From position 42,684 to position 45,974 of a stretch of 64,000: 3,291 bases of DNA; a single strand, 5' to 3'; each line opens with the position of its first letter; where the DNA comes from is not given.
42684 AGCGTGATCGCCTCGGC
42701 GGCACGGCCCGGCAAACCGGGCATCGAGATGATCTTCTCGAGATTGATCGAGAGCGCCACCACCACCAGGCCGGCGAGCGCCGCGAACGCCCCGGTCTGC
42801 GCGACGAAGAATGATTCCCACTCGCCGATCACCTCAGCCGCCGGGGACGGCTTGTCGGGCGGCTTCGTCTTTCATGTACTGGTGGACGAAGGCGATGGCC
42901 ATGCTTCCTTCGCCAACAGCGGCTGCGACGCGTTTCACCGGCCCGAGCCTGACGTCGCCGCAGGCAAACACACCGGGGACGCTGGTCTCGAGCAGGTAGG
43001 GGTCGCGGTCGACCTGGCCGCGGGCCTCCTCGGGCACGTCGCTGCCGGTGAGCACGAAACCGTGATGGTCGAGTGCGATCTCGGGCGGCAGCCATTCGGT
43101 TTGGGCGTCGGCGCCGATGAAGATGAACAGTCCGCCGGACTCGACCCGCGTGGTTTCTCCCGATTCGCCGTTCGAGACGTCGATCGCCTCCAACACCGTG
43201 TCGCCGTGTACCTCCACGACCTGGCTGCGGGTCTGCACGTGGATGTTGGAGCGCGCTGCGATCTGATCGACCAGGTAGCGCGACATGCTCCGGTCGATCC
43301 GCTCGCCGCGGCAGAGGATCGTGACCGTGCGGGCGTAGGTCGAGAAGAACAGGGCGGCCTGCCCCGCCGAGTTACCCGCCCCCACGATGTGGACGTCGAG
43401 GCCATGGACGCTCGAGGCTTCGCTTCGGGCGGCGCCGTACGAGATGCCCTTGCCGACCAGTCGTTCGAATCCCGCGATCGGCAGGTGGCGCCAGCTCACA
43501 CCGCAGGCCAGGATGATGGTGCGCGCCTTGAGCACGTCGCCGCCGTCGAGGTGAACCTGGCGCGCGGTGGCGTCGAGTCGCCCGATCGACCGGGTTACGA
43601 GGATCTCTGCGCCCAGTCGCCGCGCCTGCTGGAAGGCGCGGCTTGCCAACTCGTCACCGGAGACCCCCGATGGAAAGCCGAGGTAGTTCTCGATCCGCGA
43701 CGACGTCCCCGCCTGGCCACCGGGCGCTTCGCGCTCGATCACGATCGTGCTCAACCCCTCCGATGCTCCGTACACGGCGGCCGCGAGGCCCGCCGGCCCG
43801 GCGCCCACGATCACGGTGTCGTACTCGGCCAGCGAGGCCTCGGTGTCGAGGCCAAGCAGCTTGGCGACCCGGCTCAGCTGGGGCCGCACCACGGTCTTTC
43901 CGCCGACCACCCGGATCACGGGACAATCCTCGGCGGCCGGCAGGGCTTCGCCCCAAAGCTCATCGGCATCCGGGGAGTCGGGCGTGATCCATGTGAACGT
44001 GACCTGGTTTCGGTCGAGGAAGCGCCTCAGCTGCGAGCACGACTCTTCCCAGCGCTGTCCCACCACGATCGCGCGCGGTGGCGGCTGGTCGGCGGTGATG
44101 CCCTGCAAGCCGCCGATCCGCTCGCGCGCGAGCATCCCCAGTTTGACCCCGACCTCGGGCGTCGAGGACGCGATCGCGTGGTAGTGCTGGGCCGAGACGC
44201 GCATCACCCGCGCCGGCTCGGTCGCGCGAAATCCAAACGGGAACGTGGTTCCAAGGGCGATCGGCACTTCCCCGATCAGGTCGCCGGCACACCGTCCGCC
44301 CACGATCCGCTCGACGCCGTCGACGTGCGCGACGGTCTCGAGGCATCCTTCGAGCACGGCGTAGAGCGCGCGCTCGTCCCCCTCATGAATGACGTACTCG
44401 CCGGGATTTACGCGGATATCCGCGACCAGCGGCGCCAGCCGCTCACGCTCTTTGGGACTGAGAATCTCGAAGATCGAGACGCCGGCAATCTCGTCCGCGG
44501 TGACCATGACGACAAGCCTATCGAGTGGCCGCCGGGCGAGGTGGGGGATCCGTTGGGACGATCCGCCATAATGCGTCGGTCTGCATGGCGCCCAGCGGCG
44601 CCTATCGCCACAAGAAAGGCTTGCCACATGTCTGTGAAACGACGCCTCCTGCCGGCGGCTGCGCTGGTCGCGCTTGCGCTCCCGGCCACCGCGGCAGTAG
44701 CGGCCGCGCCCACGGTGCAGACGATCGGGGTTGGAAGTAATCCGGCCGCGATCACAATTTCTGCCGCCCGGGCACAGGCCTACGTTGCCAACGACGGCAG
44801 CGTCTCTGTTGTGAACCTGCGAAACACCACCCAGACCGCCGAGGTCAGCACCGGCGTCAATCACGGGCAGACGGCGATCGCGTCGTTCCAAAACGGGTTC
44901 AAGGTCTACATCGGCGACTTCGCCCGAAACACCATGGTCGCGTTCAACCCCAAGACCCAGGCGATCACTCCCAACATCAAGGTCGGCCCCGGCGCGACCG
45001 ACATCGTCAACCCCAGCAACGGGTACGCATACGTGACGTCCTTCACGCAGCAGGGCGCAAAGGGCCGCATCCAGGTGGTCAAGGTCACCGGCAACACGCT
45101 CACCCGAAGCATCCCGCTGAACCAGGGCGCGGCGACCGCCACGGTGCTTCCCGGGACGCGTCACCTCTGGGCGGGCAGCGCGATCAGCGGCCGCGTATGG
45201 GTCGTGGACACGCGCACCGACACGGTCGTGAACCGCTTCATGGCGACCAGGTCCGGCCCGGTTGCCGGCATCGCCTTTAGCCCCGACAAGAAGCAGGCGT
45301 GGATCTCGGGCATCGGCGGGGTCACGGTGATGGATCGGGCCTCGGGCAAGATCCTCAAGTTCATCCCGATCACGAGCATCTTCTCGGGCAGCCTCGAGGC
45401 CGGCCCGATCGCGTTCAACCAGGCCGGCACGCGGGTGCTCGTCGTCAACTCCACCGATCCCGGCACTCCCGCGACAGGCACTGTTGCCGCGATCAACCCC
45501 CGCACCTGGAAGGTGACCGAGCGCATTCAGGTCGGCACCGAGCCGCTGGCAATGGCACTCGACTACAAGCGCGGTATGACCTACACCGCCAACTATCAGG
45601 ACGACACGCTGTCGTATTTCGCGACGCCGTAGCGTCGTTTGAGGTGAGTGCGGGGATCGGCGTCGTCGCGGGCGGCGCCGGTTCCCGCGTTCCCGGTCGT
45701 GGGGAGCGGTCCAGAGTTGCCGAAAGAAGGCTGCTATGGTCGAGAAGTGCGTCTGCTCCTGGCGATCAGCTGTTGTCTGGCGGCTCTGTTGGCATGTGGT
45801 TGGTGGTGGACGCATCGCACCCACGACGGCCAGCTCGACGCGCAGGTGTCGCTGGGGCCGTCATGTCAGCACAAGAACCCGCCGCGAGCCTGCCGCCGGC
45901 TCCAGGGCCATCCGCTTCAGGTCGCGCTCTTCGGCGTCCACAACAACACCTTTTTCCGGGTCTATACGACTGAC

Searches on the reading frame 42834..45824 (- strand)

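Call 71: search_protein_families(library=pfam, proteins=[window:42834-45824:-], max_evalue=0.00001)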
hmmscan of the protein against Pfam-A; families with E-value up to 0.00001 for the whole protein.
window:42834-45824:- (996 aa): 6 families
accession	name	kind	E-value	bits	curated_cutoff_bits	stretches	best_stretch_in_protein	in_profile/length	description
PF07992.20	Pyr_redox_2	-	1.3e-35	123.7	26.1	1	668-973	1-291/291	Pyridine nucleotide-disulphide oxidoreductase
PF13738.12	Pyr_redox_3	-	1.1e-12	48.3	30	1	758-909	117-271/305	Pyridine nucleotide-disulphide oxidoreductase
PF00027.35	cNMP_binding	-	1e-11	45.1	27.5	1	471-552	3-86/89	Cyclic nucleotide-binding domain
PF00070.33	Pyr_redox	-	2.3e-08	34.9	22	1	811-883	2-79/82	Pyridine nucleotide-disulphide oxidoreductase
PF00890.30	FAD_binding_2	-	2.1e-06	27.6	20.4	1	669-708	1-41/414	FAD binding domain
PF01946.23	Thi4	-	2.2e-06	27.5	26.2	1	664-706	14-58/235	Thi4 family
